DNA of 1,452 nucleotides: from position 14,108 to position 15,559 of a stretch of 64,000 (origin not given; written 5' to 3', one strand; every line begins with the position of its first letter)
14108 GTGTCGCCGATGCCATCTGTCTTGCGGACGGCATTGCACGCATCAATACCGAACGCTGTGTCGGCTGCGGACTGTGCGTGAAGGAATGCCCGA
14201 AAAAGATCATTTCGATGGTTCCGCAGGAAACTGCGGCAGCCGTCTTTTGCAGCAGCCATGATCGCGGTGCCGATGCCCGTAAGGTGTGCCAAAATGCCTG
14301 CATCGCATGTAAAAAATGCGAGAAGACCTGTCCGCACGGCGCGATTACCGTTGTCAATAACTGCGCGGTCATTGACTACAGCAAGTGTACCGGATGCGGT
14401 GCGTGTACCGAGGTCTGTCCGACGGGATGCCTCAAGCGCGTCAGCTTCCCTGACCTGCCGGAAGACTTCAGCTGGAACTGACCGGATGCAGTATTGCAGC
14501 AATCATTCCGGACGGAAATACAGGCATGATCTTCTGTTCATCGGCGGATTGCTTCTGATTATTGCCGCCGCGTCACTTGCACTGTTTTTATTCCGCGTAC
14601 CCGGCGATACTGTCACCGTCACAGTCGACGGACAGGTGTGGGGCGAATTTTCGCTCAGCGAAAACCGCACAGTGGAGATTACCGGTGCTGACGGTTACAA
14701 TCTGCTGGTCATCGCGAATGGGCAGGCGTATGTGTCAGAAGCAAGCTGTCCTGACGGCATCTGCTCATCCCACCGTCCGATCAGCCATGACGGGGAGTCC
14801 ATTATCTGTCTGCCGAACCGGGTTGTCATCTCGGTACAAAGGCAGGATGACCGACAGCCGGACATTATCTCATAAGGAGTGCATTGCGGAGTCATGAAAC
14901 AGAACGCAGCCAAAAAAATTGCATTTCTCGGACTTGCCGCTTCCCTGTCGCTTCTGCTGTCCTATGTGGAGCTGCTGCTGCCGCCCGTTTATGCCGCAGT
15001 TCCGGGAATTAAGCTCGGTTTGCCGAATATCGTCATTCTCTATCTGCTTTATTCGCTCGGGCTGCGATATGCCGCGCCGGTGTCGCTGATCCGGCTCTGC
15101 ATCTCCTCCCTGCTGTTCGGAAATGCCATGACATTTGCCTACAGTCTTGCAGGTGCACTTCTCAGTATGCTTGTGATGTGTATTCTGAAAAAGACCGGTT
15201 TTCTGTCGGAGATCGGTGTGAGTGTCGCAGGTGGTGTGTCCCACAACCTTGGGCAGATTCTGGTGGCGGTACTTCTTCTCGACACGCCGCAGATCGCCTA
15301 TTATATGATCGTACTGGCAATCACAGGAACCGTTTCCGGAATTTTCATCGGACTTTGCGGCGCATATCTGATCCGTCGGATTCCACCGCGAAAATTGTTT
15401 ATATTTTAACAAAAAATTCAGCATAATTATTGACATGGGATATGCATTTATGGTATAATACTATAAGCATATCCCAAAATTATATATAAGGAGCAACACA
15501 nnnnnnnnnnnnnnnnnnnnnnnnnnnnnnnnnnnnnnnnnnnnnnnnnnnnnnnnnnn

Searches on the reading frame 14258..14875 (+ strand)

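Call 3: search_protein_families(library=pfam, proteins=[window:14258-14875:+], max_evalue=1)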
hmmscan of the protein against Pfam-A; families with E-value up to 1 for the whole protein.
window:14258-14875:+ (205 aa): 3 families
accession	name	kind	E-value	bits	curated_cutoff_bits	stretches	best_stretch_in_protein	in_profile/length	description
PF07009.16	NusG_II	-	1.7e-27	96.1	29.6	1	99-196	5-106/107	NusG domain II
PF07411.17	DUF1508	-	0.057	13.8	22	1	151-168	17-34/48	Domain of unknown function (DUF1508)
PF05283.16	MGC-24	-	0.094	13.5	28.5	1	53-113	68-128/140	Multi-glycosylated core protein 24 (MGC-24), sialomucin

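Call 4: search_protein_families(library=ncbifam, proteins=[window:14258-14875:+], max_evalue=1)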
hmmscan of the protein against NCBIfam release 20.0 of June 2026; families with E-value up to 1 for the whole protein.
window:14258-14875:+ (205 aa): 1 family
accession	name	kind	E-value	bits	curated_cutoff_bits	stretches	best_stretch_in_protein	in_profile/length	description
NF033674.1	stress_OB_fold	domain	0.093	12.9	35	1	110-143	59-92/111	NirD/YgiW/YdeI family stress tolerance protein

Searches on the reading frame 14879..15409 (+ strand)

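Call 3: search_protein_families(library=pfam, proteins=[window:14879-15409:+], max_evalue=1)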
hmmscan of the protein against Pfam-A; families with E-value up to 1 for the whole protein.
window:14879-15409:+ (176 aa): 2 families
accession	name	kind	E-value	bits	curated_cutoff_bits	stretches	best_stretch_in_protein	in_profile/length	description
PF07456.16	Hpre_diP_synt_I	-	5.5e-36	124.2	30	1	22-164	3-147/147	Heptaprenyl diphosphate synthase component I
PF13782.11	SpoVAB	-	0.065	13.9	25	1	124-159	29-64/109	Stage V sporulation protein AB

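Call 4: search_protein_families(library=ncbifam, proteins=[window:14879-15409:+], max_evalue=1)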
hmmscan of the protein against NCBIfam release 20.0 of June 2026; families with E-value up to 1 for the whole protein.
window:14879-15409:+ (176 aa): 0 families
